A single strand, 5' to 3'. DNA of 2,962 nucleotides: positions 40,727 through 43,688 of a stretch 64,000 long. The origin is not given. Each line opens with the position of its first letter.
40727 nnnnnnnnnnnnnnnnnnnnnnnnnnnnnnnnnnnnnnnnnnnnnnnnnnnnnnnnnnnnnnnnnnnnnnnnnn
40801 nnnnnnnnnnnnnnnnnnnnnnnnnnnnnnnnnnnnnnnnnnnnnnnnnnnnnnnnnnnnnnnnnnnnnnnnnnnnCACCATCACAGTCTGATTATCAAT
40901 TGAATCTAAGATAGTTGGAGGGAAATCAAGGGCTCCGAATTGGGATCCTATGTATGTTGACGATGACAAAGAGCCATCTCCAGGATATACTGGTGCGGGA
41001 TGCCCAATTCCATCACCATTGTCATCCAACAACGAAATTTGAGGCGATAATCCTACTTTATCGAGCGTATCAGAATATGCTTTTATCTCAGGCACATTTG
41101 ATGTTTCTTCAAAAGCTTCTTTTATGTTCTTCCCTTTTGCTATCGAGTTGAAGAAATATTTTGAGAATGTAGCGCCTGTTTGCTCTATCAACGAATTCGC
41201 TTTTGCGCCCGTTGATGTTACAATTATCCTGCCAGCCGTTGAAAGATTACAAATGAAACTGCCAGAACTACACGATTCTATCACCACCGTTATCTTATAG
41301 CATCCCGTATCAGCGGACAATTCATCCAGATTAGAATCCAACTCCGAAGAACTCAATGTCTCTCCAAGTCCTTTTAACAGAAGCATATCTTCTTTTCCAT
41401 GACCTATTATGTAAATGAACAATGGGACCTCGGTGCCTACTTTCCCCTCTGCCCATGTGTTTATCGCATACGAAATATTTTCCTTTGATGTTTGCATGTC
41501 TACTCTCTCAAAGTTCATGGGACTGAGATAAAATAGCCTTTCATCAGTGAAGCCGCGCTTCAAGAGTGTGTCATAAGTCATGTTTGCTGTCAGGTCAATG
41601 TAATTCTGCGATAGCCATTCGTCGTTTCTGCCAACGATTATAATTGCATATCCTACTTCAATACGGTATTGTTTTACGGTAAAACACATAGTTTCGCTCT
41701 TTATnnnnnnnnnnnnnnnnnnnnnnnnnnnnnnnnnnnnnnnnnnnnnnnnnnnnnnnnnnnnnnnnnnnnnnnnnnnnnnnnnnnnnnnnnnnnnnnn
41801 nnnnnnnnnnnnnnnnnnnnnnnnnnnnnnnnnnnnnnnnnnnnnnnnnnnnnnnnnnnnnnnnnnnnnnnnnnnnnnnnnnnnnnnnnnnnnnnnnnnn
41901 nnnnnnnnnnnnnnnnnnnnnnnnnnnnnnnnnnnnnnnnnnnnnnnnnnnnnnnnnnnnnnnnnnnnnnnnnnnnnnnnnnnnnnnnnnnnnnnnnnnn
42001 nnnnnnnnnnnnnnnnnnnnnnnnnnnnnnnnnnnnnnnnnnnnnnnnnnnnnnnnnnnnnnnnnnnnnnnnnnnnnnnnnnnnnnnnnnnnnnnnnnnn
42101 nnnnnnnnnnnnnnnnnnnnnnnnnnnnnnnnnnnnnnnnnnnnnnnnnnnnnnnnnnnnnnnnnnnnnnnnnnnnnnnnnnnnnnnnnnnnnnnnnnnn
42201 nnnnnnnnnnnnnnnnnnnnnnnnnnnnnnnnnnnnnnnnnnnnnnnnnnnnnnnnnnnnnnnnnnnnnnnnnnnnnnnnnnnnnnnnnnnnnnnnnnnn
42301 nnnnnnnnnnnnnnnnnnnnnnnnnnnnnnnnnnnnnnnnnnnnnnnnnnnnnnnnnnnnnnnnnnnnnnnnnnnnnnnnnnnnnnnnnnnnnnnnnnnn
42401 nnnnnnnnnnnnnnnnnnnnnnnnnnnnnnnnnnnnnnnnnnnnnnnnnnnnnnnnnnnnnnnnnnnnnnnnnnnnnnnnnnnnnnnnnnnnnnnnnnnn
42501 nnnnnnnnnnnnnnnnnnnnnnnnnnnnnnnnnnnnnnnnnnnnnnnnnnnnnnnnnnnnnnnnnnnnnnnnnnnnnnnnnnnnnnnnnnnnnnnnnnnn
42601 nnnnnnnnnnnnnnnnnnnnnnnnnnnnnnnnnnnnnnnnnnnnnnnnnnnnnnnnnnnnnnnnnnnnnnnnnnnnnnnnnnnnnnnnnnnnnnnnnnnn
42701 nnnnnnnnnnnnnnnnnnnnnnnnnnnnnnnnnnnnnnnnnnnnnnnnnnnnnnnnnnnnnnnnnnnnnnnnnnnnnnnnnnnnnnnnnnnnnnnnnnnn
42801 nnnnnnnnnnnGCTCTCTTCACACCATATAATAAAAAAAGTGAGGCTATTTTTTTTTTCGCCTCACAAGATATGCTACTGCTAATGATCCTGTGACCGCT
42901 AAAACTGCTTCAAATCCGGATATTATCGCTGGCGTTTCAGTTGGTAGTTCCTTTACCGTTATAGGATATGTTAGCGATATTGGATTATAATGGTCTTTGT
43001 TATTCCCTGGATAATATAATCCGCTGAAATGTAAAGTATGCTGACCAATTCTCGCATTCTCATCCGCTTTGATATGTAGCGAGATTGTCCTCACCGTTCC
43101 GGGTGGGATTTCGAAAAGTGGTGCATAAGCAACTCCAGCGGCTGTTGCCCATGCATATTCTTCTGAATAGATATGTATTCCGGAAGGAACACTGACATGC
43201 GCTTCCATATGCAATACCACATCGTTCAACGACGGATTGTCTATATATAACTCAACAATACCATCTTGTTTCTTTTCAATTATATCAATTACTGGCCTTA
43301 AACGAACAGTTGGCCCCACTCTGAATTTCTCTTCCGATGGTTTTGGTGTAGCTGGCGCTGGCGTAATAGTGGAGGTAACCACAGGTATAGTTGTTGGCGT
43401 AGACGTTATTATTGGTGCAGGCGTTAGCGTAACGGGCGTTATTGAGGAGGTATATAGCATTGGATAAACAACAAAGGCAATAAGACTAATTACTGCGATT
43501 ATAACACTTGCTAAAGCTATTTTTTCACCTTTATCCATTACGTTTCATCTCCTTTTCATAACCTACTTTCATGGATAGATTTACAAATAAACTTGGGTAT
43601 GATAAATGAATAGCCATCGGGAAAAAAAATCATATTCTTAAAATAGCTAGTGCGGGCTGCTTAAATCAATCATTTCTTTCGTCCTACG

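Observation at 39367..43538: Cluster of PGF-CTERM surface proteins around a legumain-like C13 peptidase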

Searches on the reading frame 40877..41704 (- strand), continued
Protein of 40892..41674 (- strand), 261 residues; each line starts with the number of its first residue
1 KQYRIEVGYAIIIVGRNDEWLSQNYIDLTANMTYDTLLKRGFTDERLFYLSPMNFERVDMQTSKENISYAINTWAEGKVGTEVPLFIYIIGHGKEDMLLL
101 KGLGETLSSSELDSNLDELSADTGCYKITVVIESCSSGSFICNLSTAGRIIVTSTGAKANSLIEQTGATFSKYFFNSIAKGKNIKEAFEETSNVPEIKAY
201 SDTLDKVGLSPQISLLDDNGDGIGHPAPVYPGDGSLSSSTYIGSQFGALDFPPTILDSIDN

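Call 59: search_solved_structures(query=A2, max_evalue=0.01, show_alignments=3)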
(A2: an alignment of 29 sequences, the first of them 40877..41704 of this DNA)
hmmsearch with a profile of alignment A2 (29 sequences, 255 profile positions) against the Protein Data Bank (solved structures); distinct sequences matched with E-value up to 0.01: 36.
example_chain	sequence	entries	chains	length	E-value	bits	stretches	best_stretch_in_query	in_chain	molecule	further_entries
4noj_A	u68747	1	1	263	1e-10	44.7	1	83-188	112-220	Legumain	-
4aw9_A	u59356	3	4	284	2.4e-10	43.5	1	83-166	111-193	LEGUMAIN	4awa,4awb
4nok_A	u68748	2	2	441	4.2e-10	42.7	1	83-188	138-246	Legumain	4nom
4nol_A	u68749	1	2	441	5.7e-10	42.3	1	83-174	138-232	Legumain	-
4d3x_A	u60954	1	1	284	8.6e-10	41.7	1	83-165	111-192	LEGUMAIN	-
4fgu_A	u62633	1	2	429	1.1e-09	41.3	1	83-166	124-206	Legumain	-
5lua_A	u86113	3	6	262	1.3e-09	41.1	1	83-166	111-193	Legumain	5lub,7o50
5lu8_A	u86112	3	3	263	1.3e-09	41.1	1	83-166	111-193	Legumain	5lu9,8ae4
4n6n_A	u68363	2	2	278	1.5e-09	40.9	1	83-166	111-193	Legumain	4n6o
8ae5_A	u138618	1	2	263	1.6e-09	40.8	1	83-166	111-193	Legumain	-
5h0i_A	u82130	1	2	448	1.7e-09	40.7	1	83-166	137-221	Asparaginyl endopeptidase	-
4d3y_A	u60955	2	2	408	2.6e-09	40.1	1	83-165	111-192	LEGUMAIN | PROLEGUMAIN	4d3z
7fqh_A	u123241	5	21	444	8.2e-09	38.5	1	83-166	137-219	Legumain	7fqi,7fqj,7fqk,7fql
6dhi_A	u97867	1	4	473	9.1e-09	38.3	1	84-180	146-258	Asparaginyl endopeptidase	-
9va4_A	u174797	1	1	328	2.9e-08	36.7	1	83-164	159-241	plant legumain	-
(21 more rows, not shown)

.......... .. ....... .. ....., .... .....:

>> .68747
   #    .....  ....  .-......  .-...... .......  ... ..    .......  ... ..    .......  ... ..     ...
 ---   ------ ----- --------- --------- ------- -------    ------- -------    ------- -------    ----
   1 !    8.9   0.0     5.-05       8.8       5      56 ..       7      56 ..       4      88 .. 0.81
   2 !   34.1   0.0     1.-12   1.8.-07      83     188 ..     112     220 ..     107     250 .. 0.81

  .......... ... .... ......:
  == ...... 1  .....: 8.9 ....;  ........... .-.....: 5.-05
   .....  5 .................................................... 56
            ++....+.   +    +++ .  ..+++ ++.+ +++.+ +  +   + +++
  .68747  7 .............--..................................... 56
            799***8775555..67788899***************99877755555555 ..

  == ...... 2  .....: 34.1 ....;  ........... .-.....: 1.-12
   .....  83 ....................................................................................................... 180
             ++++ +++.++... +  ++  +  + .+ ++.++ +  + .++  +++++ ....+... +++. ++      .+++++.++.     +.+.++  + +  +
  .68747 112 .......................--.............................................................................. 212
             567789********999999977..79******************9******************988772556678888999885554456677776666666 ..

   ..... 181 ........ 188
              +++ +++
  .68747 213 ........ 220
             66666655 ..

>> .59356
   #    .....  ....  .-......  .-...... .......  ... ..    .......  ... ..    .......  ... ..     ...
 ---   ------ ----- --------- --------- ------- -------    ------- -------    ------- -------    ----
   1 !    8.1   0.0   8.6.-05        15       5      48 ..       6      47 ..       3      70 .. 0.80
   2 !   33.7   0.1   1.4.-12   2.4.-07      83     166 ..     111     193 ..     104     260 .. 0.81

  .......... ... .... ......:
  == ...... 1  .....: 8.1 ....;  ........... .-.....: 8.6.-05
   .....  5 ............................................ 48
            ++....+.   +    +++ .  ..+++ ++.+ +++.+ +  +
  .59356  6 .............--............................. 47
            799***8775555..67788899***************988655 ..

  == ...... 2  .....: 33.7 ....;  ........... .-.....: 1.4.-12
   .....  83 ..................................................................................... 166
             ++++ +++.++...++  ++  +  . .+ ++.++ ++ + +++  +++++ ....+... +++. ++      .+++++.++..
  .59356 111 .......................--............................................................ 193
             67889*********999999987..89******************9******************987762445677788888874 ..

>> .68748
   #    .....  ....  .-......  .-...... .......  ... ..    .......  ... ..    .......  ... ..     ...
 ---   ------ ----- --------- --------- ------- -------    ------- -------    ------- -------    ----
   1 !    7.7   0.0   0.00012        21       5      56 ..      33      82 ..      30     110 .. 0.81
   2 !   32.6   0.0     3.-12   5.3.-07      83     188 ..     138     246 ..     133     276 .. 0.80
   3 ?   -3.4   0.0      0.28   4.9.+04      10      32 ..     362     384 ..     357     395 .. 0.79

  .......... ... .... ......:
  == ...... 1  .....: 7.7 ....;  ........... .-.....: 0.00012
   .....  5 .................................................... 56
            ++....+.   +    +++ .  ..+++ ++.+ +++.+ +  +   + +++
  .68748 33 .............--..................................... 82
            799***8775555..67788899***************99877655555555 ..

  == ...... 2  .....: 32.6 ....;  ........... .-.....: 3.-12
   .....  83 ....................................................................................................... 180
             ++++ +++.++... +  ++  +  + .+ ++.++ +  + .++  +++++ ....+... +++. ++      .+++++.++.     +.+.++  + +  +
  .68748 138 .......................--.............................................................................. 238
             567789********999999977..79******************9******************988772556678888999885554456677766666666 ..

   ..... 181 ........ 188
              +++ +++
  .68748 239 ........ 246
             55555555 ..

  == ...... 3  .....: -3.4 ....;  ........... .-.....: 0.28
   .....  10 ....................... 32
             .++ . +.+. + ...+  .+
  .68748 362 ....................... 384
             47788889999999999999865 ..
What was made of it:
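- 40907..41659 (-): Clan CD / C13-like catalytic domain, residues 385-635. Key residues and codons:
- His471: 41399-41401
- Cys514: 41270-41272
- Asn396: 41624-41626
- Glu512: 41276-41278. Profile alignment to legumain His148, Cys189, Asn42 and Glu187 (call 59).
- On Peptidase family C13 (legumain): A family profile against PDB sequences finds legumains at 1e-10, GPI transamidase at about 1e-7 and metacaspases at 1e-3 (call 59). Arg44 and His45 align with Tyr404 and Ile405, and Glu190 with Ser515 (call 59).
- Closest known: Legumain / asparaginyl endopeptidase. Same: Asn396 aligns with Asn42 and Glu512 with Glu187 (call 59).
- Closest known: Legumain / asparaginyl endopeptidase. Different: Legumain S1 residues Arg44 and His45 align with Tyr404 and Ile405, and Glu190 with Ser515 (call 59).
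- Closest known: GPI transamidase catalytic subunit PIGK/GPI8. Different: The sequence is closer to legumains than to PIGK (call 59).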

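Call 81: list_cluster_members(proteins=[P0043, P0044, P0045, P0048, P0054, P0056, P0060, P0065, P0057, P0061])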
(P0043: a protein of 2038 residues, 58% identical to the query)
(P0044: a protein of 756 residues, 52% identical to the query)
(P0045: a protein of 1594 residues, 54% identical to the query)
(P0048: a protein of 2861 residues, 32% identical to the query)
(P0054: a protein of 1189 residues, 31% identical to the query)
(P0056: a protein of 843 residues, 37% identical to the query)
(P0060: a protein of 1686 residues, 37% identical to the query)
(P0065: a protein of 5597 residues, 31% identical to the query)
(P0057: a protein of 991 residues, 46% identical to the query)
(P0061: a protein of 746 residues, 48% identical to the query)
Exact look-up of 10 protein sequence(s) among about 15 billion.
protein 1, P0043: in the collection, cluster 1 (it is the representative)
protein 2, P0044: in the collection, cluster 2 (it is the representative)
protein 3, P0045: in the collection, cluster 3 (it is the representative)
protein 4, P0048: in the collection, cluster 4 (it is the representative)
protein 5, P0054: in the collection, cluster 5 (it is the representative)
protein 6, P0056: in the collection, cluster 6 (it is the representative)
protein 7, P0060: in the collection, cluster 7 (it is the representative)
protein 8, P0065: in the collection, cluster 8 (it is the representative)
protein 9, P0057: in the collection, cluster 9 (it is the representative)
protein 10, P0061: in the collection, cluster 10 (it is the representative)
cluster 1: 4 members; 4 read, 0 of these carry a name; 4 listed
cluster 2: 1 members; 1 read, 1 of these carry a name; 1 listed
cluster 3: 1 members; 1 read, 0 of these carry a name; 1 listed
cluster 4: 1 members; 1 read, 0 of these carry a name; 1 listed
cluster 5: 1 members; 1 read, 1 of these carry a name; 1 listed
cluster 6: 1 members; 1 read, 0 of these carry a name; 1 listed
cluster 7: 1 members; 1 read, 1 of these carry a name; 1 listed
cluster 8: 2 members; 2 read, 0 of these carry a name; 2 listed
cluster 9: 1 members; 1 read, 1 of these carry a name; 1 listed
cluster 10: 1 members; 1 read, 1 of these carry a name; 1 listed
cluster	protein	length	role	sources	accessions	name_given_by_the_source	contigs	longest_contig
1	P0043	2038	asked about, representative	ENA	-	-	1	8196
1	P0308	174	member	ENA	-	-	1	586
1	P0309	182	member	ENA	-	-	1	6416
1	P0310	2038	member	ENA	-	-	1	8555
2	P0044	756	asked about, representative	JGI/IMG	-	parallel beta-helix repeat protein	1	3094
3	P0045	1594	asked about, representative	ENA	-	-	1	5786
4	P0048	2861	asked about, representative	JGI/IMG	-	-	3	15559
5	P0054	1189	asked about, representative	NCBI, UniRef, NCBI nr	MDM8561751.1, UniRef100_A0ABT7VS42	C13 family peptidase [Candidatus Marithioploca araucensis] | C13 family peptidase n=1 Tax=Candidatus Marithioploca araucensis TaxID=70273 ...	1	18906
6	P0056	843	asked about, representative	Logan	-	-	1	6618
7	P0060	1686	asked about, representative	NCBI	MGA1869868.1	MAG: 6-bladed beta-propeller [bacterium]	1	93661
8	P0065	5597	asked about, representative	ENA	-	-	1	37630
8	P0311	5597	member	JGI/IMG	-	-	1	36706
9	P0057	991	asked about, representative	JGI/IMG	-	parallel beta-helix repeat protein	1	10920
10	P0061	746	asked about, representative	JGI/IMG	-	hypothetical protein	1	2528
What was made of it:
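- Closest known: Prokaryotic 'C13 family peptidase' domain proteins. Same: Marithioploca araucensis]' (call 81).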

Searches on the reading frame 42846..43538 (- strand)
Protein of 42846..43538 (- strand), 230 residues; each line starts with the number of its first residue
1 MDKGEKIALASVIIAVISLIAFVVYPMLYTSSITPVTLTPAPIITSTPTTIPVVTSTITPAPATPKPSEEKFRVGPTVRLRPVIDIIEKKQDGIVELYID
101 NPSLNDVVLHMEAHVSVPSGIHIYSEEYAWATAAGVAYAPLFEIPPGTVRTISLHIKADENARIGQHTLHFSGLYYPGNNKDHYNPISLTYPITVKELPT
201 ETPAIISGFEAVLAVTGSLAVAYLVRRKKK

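Call 3: search_protein_families(library=pfam, proteins=[window:42846-43538:-], max_evalue=1)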
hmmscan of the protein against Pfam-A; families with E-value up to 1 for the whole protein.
window:42846-43538:- (230 aa): 2 families
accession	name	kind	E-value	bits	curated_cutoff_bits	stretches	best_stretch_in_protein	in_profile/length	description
PF18204.6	PGF-CTERM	-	1.1e-05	25.6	18.8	1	208-228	3-23/23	PGF-CTERM motif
PF14420.11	Clr5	-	0.017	15.7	22.3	1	88-114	6-33/54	Clr5 domain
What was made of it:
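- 42846..43538 (-): Small ('S-type') PGF-CTERM surface protein, 230 aa. It has an N-terminal hydrophobic signal or anchor, a Pro/Thr linker, an Ig-like beta-sandwich of about 125 aa ('VPSG' domain) and a C-terminal SGF + hydrophobic helix + RRKKK. Pfam PGF-CTERM 25.6 bits against a cut-off of 18.8 (call 3).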

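Call 4: search_protein_families(library=ncbifam, proteins=[window:42846-43538:-], max_evalue=1)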
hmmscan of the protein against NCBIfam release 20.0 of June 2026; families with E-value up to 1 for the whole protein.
window:42846-43538:- (230 aa): 3 families
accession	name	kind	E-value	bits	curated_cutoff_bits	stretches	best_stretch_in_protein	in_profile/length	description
TIGR04126.1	PGF_CTERM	domain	0.011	15.4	24.5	1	208-228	7-27/28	PGF-CTERM sorting domain-containing protein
NF045529.2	Heimdall-CTERM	domain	0.82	10.2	24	1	206-229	2-26/26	Heimdall-CTERM domain-containing surface protein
NF041431.1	S_layer_MEMAR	equivalog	0.9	7.9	600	1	194-228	784-818/819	MEMAR_RS02690 family S-layer glycoprotein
